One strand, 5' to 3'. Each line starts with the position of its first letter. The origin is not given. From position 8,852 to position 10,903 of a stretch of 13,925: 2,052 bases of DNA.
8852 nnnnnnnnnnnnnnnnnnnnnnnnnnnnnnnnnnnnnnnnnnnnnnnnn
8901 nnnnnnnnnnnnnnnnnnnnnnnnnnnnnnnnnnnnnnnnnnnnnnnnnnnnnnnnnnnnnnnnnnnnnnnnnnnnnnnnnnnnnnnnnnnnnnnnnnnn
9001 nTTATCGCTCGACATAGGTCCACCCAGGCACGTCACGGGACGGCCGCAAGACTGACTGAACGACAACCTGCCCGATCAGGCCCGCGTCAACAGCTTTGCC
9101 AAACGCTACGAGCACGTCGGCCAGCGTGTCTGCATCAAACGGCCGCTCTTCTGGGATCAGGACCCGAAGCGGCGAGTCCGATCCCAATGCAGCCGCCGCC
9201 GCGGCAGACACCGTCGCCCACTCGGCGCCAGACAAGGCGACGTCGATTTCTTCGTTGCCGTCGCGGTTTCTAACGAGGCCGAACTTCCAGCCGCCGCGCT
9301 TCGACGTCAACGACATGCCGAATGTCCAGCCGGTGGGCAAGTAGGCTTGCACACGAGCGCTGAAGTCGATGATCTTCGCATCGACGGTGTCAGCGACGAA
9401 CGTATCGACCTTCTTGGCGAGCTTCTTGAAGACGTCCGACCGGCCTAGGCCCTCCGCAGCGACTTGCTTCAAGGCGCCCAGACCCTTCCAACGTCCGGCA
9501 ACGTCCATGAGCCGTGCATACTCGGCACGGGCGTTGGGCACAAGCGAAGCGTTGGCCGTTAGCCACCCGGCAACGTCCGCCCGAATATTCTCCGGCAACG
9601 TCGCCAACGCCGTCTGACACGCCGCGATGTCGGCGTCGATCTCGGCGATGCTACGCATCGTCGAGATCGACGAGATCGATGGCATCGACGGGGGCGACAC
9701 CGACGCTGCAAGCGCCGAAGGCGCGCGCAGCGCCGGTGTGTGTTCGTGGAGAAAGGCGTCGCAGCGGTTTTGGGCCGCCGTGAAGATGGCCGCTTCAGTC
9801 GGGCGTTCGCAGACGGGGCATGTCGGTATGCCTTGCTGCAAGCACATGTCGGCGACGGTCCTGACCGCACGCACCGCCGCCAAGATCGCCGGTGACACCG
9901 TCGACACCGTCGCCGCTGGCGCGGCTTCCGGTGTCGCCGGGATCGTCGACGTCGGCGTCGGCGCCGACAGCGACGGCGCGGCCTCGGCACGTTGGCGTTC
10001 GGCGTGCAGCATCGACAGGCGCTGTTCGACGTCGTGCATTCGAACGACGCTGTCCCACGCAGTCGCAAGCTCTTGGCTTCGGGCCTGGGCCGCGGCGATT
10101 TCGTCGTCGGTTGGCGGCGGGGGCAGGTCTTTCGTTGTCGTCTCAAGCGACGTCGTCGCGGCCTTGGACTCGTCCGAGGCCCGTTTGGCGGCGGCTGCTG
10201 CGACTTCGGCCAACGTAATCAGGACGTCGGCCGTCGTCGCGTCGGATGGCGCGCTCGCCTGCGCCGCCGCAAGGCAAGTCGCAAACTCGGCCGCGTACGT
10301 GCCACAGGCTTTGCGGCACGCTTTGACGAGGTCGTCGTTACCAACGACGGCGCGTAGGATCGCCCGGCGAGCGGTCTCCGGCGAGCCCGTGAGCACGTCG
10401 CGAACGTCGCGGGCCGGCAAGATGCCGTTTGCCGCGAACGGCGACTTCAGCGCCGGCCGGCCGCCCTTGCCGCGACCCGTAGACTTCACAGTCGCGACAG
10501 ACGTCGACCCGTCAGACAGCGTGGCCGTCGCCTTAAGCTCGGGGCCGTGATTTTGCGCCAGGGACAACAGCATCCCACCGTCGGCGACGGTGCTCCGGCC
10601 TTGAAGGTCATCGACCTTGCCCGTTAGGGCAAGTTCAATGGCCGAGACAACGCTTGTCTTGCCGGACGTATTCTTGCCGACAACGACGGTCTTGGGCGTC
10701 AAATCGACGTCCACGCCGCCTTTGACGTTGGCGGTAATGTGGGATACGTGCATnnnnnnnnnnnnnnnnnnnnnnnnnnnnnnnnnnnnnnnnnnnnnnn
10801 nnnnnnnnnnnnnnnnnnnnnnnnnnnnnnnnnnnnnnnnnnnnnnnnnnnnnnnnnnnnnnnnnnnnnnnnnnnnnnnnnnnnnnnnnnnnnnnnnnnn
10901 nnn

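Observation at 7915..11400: Three-gene module: tandem zinc-ribbon protein, Rad50/SbcC-like zinc-hook ATPase and AAA+ ATPase, with no Mre11/SbcD partner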

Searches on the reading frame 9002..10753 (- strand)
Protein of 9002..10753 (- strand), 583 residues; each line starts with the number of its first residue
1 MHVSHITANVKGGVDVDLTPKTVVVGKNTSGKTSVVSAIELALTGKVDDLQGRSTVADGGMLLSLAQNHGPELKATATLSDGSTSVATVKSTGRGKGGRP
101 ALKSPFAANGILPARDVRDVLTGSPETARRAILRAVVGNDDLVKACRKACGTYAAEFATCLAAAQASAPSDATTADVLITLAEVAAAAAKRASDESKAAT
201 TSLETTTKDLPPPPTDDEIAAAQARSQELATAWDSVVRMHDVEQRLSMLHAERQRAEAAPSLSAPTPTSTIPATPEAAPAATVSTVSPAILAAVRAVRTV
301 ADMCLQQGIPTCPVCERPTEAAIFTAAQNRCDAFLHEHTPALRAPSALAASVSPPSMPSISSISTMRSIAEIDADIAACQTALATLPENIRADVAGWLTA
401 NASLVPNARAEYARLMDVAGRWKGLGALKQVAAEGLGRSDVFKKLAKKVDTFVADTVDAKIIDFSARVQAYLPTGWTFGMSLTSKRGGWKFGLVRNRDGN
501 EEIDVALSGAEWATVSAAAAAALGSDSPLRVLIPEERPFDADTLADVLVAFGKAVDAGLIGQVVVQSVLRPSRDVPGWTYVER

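Call 8: search_protein_families(library=pfam, proteins=[window:9002-10753:-], max_evalue=0.1)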
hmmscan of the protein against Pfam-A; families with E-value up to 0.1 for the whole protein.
window:9002-10753:- (583 aa): 5 families
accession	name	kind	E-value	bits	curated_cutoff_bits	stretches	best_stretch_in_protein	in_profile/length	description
PF13476.12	AAA_23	-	3.1e-06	28.4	27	1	18-64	17-56/201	AAA domain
PF13175.12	AAA_15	-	4.2e-05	23.8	32.1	1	15-46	18-50/374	AAA ATPase domain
PF02463.25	SMC_N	-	0.012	15.5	40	1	18-44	22-49/220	RecF/RecN/SMC N terminal domain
PF13555.12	AAA_29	-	0.03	14.5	27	1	15-46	16-49/61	P-loop containing region of AAA domain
PF13304.12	AAA_21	-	0.033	14.7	27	1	22-48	2-26/304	AAA domain, putative AbiEii toxin, Type IV TA system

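Call 9: search_protein_families(library=phrogs, proteins=[window:9002-10753:-], max_evalue=0.01)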
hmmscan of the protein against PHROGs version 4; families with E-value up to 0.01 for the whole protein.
window:9002-10753:- (583 aa): 4 families
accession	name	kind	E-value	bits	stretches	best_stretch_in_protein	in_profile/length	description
phrog_1499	-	unknown function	6.3e-08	33.3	1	2-232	4-193/427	-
phrog_4747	-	unknown function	0.00028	21.1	1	14-48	17-51/610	-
phrog_17847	-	unknown function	0.0025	18.4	1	232-303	134-207/271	-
phrog_77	-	DNA, RNA and nucleotide metabolism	0.0066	16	0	14-46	315-347/967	SbcC-like subunit of palindrome specific endonuclease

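Call 10: search_protein_families(library=padloc, proteins=[window:9002-10753:-], max_evalue=0.1)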
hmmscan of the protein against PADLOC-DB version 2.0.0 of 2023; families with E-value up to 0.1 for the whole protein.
window:9002-10753:- (583 aa): 66 families (the best 25 are shown)
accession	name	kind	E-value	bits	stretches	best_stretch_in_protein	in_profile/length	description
PDLC03859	LmuB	-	3.6e-06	24.5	1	14-48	17-55/611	-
PDLC04135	mad3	-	7e-06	23.8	1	13-134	15-153/374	mads_3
PDLC00067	GajA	-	1.2e-05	22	1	14-46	19-51/604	AAA ATPase domain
PDLC02979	AriA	-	2.1e-05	22.5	1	15-46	18-50/373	-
PDLC00269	PtuA1|PtuA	-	0.00014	19.2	1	21-51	34-64/446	AAA ATPase domain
PDLC03865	LmuB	-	0.00014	18.2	1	23-52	35-64/1007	-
PDLC00278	PtuA1|PtuA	-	0.00021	18.7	1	22-52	26-56/436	AAA ATPase domain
PDLC00094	GajA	-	0.00029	17.4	1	14-44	17-47/569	AAA ATPase domain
PDLC00311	PtuA1|PtuA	-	0.00033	17.8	1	15-52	18-56/455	AAA ATPase domain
PDLC03863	LmuB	-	0.00047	17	1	15-87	19-92/610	-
PDLC04178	HEC-01A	-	0.00066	16.8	1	14-41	23-50/399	-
PDLC00070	GajA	-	0.00067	16.4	1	14-49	17-52/596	AAA ATPase domain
PDLC00099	GajA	-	0.00073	16.6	1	22-46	32-56/626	AAA ATPase domain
PDLC00267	PtuA1|PtuA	-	0.00077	16.7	1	20-51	23-55/438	AAA ATPase domain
PDLC00310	PtuA1|PtuA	-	0.001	16.2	1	15-53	18-57/443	AAA ATPase domain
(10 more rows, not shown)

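Call 12: search_dna_similar(query=window:9002-10753:-, collection=phages, mode=protein, max_rows=25, max_evalue=0.001)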
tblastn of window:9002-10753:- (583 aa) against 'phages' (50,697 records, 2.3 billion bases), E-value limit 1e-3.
No match.

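Call 13: find_homologous_proteins(query=window:9002-10753:-, max_evalue=0.001)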
Query window:9002-10753:- (583 aa): 3 proteins with E <= 0.001 among 8000 candidates.
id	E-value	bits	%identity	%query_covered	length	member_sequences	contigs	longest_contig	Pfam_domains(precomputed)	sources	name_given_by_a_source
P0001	0.0e+0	1243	100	100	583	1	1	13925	PF13476.13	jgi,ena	-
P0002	1.7e-35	141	33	41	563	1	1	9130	PF13476.13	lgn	-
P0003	1.0e-30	125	42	24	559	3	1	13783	PF13476.13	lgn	-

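Call 14: find_encoding_contigs(protein=P0002, flank=10000)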
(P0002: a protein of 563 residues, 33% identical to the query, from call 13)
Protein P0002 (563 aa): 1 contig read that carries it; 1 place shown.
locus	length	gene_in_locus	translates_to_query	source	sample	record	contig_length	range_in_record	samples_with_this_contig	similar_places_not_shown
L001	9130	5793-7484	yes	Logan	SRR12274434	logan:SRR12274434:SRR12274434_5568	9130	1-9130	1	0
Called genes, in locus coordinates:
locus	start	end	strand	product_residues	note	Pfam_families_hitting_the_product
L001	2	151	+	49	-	?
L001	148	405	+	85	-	-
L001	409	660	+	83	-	-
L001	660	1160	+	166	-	PF05869:Dam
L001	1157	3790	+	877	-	PF03167:UDG, PF01612:DNA_pol_A_exo1, PF00476:DNA_pol_A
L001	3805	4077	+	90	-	-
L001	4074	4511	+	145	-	-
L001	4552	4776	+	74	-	PF13384:HTH_23 (weak)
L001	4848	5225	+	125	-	-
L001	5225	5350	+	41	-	-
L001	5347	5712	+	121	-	-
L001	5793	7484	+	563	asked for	PF13476:AAA_23 (weak)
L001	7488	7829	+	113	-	-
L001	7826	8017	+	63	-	-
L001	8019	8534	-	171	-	-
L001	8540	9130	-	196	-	?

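Call 15: find_encoding_contigs(protein=P0003, flank=10000)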
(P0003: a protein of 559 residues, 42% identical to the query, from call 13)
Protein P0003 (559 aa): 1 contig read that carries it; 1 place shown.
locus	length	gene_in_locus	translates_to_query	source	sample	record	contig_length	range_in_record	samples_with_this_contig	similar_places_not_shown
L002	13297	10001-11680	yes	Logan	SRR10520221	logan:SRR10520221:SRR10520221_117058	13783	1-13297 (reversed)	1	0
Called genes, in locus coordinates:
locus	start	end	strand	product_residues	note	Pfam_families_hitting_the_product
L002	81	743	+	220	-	-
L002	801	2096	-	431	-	PF13148:DUF3987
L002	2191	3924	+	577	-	PF00176:SNF2-rel_dom, PF00271:Helicase_C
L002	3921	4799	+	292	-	PF12705:PDDEXK_1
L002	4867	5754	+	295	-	PF13479:AAA_24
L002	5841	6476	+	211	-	-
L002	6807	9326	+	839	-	PF03167:UDG, PF01612:DNA_pol_A_exo1, PF00476:DNA_pol_A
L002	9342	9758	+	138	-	-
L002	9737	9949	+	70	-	-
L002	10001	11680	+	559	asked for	PF13476:AAA_23 (weak)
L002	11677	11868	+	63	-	-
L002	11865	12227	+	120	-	-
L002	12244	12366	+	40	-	-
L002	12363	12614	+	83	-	PF11753:DUF3310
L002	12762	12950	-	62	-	-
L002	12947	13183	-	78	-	-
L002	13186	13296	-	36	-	?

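Call 16: find_encoding_contigs(protein=P0001, flank=10000)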
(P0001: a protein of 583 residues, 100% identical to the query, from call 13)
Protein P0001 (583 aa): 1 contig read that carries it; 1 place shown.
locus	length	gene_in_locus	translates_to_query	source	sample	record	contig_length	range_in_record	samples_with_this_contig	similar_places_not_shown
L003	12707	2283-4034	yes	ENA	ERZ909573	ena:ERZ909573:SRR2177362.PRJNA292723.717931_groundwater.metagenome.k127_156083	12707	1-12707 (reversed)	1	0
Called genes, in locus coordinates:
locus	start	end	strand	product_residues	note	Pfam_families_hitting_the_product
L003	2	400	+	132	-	?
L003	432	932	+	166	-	-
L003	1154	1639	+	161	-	-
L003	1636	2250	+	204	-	-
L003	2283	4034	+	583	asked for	PF13476:AAA_23 (weak)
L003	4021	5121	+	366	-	PF00004:AAA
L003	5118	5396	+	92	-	-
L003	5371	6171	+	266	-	PF01712:dNK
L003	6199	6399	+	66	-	-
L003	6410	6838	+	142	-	-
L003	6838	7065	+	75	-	-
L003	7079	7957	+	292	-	PF09414:RNA_ligase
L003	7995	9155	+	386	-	-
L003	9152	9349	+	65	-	-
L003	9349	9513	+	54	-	-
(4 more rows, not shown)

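Call 18: search_solved_structures(query=window:9002-10753:-, max_evalue=1, show_alignments=2)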
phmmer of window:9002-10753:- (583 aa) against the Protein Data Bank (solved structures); distinct sequences matched with E-value up to 1: 2.
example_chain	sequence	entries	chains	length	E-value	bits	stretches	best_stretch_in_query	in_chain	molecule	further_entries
6oec_A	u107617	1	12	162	0.62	12.1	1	528-568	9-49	Response regulator/sensory box protein/GGDEF domain protein,Spindle pole body component SP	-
3h5i_A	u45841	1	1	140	0.94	11.5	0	530-568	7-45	Response regulator/sensory box protein/GGDEF domain protein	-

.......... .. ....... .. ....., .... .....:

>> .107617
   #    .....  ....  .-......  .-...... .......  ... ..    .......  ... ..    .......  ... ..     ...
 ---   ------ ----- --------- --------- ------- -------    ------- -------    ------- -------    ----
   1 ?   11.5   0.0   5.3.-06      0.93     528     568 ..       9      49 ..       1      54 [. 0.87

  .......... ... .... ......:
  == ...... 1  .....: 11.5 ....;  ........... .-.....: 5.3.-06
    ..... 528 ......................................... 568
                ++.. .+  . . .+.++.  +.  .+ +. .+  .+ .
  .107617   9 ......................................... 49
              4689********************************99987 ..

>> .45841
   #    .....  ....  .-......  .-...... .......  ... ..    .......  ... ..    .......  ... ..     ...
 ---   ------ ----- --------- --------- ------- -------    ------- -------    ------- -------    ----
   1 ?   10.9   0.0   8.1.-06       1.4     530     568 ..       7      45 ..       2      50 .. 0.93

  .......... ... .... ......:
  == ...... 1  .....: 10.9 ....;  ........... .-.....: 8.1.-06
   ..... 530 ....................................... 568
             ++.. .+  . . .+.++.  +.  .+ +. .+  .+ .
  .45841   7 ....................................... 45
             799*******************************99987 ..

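Call 28: search_protein_representatives(protein=window:9002-10753:-)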
Query: 583 residues. Proteins with E-value up to 0.001 (for the whole library): 850; up to 1e-10: 527; up to 1e-30: 136. The best 150 are listed.
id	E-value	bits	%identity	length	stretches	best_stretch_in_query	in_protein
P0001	0.0e+00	1242.9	100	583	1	1-583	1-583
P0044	1.0e-47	179.7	34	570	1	2-581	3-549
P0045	4.4e-46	174.3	32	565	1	2-582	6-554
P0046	2.0e-45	172.1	33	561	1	2-582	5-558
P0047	6.0e-45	170.6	33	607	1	16-582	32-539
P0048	9.2e-45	170.0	33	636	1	1-581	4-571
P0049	1.3e-43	166.2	38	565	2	2-249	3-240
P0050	2.7e-42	161.9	30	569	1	2-581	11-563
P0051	2.8e-42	161.8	33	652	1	2-582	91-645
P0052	5.9e-42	160.7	30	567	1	1-583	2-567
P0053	7.0e-42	160.5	32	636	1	2-582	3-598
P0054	1.3e-41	159.6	33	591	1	2-582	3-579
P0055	1.4e-41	159.5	32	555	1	1-583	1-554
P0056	3.6e-41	158.1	29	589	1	3-582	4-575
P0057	1.4e-40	156.2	30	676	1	4-582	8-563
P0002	5.4e-36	141.1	32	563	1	1-582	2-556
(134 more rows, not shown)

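Call 31: search_protein_families(library=phrogs, alignment_id=A1, max_evalue=0.001)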
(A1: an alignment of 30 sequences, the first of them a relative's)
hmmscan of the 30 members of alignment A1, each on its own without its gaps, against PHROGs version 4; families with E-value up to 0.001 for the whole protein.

A. member 1, P0001 (583 aa): 2 families
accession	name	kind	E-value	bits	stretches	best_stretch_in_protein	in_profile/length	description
phrog_1499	-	unknown function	6.3e-08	33.3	1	2-232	4-193/427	-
phrog_4747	-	unknown function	0.00028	21.1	1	14-48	17-51/610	-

B. families by the number of members that match (of 30 scanned): 7 families
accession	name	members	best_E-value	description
phrog_77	-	25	4e-10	SbcC-like subunit of palindrome specific endonuclease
phrog_1499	-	24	6.7e-14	-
phrog_4747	-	17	7.6e-06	-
phrog_2392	-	3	0.00015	ABC transporter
phrog_7507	-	3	0.00032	-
phrog_293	-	2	0.00036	ABC transporter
phrog_1637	-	1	0.00063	-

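Call 32: search_protein_families(library=ncbifam, alignment_id=A1, max_evalue=0.01)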
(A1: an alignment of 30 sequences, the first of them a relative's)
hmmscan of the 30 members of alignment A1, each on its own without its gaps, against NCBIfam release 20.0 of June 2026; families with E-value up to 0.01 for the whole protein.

A. member 1, P0001 (583 aa): 5 families
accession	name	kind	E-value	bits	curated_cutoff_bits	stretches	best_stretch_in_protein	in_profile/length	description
NF045487.1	ASRP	equivalog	1.8e-06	26.8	300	0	22-53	17-48/593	archaea-specific SMC-related protein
NF053563.1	Rkd4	equivalog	2.2e-06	26.1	860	1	11-94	15-93/747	arcadin-4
NF010680.0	PRK14079.1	equivalog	0.0002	20.5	386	1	22-50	26-54/349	recombination protein F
TIGR00618.1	sbcc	subfamily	0.0049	14.8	478.5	1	14-48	18-56/1043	exonuclease subunit SbcC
NF041760.1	PtuA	equivalog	0.0079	15.1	500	0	22-44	75-97/524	retron Ec78 anti-phage system effector ATPase PtuA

B. families by the number of members that match (of 30 scanned): 45 families (the first 25 are shown)
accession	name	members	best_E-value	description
NF053563.1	Rkd4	27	3e-12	arcadin-4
NF045487.1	ASRP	22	1.3e-09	archaea-specific SMC-related protein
NF002981.0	PRK03695.1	13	0.00022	vitamin B12 ABC transporter ATP-binding protein BtuD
NF010068.0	PRK13548.1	12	0.00015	heme ABC transporter ATP-binding protein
TIGR02168.1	SMC_prok_B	9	3e-07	chromosome segregation protein SMC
NF040873.1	AztA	9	6.3e-06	zinc ABC transporter ATP-binding protein AztA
TIGR02169.1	SMC_prok_A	8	2.6e-06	chromosome segregation protein SMC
NF053840.1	MnTportMntADein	7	0.0016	manganese ABC transporter ATP-binding protein MntA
NF002572.0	PRK02224.1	6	1.3e-06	DNA double-strand break repair ATPase Rad50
NF003034.1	PRK03918.1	6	8.4e-05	DNA double-strand break repair ATPase Rad50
NF010680.0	PRK14079.1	6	0.00019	recombination protein F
NF041034.1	Rad50_Sulf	6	0.00074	DNA double-strand break repair ATPase Rad50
TIGR00611.2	recf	6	0.00075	DNA replication/repair protein RecF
NF041760.1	PtuA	5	0.0011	retron Ec78 anti-phage system effector ATPase PtuA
NF002244.0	PRK01156.1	5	0.0038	DNA double-strand break repair ATPase Rad50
TIGR00618.1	sbcc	3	0.00039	exonuclease subunit SbcC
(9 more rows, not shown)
